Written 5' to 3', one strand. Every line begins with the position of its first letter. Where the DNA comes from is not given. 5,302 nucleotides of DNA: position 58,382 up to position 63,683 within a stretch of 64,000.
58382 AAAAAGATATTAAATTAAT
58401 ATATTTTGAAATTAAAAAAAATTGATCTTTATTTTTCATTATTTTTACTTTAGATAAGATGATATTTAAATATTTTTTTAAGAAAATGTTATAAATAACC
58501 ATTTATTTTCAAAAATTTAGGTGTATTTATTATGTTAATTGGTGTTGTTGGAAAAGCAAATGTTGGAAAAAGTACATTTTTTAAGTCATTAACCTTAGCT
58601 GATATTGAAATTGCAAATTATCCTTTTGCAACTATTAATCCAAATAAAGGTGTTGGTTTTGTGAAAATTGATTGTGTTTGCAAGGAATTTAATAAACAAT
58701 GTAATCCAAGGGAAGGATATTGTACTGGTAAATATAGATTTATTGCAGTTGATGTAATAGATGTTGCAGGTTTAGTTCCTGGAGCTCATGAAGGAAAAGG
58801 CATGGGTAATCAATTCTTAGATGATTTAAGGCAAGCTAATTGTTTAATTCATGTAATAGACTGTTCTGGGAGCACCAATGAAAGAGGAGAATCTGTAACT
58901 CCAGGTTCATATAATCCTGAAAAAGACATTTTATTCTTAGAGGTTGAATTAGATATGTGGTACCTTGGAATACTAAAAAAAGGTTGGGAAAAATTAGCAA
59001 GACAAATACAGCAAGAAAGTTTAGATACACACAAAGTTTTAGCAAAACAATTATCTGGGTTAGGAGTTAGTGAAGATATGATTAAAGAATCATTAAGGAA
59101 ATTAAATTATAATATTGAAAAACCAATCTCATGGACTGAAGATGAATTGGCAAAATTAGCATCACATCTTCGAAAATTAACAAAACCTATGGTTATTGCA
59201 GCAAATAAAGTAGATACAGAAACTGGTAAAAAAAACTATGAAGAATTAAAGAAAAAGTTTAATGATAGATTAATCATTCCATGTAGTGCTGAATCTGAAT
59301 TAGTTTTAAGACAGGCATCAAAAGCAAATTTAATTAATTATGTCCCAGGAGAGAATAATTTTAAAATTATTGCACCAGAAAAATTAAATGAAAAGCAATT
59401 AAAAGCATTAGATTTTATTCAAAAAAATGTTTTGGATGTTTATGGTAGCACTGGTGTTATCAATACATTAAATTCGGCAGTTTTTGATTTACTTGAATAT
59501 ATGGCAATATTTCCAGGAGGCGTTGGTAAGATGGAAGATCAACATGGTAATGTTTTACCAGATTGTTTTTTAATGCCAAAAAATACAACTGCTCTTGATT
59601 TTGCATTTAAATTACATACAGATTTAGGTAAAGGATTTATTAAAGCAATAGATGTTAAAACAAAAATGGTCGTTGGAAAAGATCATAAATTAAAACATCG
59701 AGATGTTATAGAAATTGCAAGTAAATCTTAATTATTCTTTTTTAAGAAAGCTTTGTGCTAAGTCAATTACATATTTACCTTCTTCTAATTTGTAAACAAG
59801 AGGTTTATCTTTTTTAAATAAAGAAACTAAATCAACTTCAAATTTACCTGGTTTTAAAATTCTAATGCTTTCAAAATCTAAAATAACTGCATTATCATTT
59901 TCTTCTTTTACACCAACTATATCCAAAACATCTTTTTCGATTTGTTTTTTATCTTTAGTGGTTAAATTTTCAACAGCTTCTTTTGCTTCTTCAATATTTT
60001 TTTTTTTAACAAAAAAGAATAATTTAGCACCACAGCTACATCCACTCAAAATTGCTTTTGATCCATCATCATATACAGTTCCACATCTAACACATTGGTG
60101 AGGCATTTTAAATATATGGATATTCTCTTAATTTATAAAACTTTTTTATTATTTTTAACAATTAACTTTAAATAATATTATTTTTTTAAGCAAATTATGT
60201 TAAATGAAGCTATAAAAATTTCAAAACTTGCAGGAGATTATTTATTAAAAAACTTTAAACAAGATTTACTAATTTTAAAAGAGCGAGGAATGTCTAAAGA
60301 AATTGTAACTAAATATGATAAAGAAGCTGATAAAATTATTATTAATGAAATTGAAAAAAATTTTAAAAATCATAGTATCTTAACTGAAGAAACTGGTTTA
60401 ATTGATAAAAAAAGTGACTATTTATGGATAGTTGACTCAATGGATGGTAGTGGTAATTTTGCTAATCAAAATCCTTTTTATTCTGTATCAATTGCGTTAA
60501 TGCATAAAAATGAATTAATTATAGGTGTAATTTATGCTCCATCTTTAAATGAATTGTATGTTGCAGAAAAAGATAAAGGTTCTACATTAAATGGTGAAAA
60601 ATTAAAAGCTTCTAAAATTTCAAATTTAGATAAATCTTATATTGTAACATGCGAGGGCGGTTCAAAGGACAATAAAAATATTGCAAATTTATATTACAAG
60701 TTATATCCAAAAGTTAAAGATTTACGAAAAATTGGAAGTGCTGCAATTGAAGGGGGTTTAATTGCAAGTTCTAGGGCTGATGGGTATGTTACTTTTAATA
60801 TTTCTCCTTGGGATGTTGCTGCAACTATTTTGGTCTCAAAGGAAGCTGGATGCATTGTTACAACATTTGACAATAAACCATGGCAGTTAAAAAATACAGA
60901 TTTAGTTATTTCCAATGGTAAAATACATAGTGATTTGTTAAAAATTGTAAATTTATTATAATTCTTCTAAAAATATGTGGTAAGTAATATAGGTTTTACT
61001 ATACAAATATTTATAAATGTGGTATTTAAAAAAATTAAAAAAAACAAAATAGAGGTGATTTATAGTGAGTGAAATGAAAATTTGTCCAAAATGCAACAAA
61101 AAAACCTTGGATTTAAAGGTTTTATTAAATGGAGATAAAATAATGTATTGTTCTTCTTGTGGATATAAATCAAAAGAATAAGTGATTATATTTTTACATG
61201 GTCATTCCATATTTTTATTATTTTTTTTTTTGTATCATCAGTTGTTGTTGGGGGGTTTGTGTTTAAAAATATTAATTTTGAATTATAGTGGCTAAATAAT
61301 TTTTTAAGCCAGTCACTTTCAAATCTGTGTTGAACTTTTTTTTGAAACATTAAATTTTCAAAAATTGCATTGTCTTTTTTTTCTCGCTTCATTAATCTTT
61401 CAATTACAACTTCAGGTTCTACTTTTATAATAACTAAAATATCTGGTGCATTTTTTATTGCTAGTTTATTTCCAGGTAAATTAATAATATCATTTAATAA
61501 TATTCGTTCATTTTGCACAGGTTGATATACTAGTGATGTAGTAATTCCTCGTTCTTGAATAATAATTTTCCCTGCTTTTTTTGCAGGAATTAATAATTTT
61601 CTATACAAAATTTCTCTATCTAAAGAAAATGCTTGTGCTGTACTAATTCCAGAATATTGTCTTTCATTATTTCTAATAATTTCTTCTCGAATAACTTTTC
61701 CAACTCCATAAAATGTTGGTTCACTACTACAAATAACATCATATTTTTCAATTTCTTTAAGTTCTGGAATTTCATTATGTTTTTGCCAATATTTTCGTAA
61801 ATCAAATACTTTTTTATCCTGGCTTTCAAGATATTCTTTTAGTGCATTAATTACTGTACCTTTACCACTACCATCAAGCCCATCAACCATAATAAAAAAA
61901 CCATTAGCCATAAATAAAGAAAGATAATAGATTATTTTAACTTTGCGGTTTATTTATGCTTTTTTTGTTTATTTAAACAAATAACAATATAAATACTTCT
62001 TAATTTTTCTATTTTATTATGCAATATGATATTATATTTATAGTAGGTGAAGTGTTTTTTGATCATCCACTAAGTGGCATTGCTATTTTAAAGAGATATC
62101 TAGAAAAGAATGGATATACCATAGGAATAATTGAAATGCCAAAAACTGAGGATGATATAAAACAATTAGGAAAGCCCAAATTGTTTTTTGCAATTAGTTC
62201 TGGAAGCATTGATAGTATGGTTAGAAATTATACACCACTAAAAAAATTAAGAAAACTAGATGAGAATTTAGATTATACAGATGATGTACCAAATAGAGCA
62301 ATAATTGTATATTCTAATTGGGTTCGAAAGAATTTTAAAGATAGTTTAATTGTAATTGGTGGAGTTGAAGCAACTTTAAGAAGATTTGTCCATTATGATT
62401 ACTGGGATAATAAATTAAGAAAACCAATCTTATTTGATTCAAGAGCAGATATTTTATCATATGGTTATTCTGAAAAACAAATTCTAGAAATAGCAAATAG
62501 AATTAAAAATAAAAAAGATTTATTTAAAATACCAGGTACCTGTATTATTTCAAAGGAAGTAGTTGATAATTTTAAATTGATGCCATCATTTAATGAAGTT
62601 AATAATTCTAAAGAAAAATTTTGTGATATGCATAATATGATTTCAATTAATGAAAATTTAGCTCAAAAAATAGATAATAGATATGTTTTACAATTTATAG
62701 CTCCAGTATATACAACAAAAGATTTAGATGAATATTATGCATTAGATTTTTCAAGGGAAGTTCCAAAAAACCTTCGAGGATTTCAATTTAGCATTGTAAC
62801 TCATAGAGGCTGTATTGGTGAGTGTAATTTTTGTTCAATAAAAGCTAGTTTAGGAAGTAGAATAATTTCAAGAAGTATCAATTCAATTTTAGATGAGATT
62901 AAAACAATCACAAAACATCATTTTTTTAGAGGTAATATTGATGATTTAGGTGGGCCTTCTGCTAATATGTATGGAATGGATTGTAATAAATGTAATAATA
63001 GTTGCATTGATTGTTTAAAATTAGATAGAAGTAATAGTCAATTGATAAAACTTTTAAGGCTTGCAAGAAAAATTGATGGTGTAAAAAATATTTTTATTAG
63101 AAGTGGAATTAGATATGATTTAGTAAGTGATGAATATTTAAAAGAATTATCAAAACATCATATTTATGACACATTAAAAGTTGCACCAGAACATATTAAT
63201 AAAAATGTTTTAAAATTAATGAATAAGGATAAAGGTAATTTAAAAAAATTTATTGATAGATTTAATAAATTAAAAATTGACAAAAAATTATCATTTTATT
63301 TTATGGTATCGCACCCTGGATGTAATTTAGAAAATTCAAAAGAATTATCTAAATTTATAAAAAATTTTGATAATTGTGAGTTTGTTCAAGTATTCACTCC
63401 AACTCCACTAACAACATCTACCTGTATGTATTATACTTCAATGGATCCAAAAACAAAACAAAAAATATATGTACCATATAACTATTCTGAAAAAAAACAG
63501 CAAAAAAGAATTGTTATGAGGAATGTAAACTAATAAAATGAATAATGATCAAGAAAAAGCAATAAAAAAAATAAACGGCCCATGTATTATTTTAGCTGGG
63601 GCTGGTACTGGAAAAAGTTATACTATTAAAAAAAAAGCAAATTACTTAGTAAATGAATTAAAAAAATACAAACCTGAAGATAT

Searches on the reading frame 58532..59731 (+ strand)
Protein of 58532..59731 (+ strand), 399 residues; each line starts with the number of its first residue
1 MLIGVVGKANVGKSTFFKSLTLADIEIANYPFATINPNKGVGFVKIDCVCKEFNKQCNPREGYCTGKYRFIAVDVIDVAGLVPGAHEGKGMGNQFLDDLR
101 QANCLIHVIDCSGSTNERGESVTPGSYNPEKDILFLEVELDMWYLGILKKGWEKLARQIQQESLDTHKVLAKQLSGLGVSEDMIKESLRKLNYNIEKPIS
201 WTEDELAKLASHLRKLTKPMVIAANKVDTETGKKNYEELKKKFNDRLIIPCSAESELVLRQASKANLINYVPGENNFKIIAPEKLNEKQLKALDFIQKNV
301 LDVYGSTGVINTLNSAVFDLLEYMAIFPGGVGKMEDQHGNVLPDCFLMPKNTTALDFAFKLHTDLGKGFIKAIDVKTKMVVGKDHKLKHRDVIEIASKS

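Call 68: search_protein_families(library=pfam, proteins=[window:58532-59731:+], max_evalue=0.0001)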
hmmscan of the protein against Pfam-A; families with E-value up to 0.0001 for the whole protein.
window:58532-59731:+ (399 aa): 4 families
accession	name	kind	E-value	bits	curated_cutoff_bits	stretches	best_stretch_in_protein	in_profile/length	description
PF08438.16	YGR210-like_G4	-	3.1e-33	114.9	24.7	1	223-328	1-105/108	Obg-like GTPase YGR210-like, G4 motif-containing domain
PF01926.29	MMR_HSR1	-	1.2e-16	61.2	21.9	1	3-113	2-87/113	50S ribosome-binding GTPase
PF02824.27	TGS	-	3.1e-10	40.4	22.2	1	342-395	5-58/60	TGS domain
PF02421.24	FeoB_N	-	5.1e-08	33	27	1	3-40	3-40/156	Ferrous iron transport protein B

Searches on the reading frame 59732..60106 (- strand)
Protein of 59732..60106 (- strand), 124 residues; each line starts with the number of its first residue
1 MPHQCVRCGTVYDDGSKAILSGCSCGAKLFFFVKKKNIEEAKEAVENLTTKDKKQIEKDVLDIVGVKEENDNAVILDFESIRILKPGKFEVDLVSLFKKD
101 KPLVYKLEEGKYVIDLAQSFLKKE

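Call 68: search_protein_families(library=pfam, proteins=[window:59732-60106:-], max_evalue=0.0001)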
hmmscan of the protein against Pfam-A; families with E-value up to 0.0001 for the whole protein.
window:59732-60106:- (124 aa): 1 family
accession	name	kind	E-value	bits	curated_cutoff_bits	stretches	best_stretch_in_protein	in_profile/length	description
PF09845.14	OapC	-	1.6e-23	83.9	23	1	2-118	1-129/133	Origin-associated protein OapC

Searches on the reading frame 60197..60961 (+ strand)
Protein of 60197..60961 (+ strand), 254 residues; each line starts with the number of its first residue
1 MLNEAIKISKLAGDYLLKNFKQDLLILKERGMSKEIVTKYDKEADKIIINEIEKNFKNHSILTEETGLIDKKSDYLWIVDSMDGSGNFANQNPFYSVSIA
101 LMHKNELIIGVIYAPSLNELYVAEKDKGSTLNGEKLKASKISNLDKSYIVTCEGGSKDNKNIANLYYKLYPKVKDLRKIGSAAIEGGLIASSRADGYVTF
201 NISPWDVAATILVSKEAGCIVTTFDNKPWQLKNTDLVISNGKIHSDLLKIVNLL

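Call 68: search_protein_families(library=pfam, proteins=[window:60197-60961:+], max_evalue=0.0001)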
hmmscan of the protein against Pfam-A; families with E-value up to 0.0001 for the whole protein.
window:60197-60961:+ (254 aa): 1 family
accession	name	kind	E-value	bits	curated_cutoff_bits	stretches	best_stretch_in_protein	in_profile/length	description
PF00459.30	Inositol_P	-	5e-54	184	27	1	3-250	7-265/271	Inositol monophosphatase family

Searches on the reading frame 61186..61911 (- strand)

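Call 68: search_protein_families(library=pfam, proteins=[window:61186-61911:-], max_evalue=0.0001)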
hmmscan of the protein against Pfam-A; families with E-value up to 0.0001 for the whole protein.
window:61186-61911:- (241 aa): 4 families
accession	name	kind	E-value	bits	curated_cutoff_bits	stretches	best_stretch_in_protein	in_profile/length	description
PF02223.23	Thymidylate_kin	-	5.4e-23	82.1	27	1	55-198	23-160/185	Thymidylate kinase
PF01712.25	dNK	-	2.2e-06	28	27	1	7-239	1-202/203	Deoxynucleoside kinase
PF13238.12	AAA_18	-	3.2e-06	28.1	29.4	1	7-186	1-121/128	AAA domain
PF13207.12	AAA_17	-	7.6e-05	23.5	27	0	154-180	100-126/136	AAA domain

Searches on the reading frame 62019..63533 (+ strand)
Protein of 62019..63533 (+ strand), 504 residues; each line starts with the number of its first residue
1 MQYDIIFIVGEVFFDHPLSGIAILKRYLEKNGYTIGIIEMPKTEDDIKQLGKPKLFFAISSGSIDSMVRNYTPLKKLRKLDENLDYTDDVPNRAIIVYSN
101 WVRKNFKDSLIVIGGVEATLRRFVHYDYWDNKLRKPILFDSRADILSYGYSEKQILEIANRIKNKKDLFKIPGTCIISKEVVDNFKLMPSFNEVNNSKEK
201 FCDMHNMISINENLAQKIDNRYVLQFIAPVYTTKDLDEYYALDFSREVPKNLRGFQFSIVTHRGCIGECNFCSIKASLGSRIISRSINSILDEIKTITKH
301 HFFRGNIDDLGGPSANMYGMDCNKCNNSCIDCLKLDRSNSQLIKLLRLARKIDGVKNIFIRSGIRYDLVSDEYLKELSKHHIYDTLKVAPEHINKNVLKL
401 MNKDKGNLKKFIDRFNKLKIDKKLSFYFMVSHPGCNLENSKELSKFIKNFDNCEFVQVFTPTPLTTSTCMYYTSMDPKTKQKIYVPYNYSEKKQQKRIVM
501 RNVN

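Call 68: search_protein_families(library=pfam, proteins=[window:62019-63533:+], max_evalue=0.0001)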
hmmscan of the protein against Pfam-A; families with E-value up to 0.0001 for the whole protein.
window:62019-63533:+ (504 aa): 3 families
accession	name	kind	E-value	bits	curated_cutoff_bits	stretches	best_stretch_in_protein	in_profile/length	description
PF08497.15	Radical_SAM_N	-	1.7e-74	251.3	25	1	2-248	16-283/301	Radical SAM N-terminal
PF04055.27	Radical_SAM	-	1.7e-10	41.8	29.5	1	259-446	1-165/166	Radical SAM superfamily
PF11842.13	DUF3362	-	3.8e-05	24.4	27.6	1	455-481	2-28/151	Domain of unknown function (DUF3362)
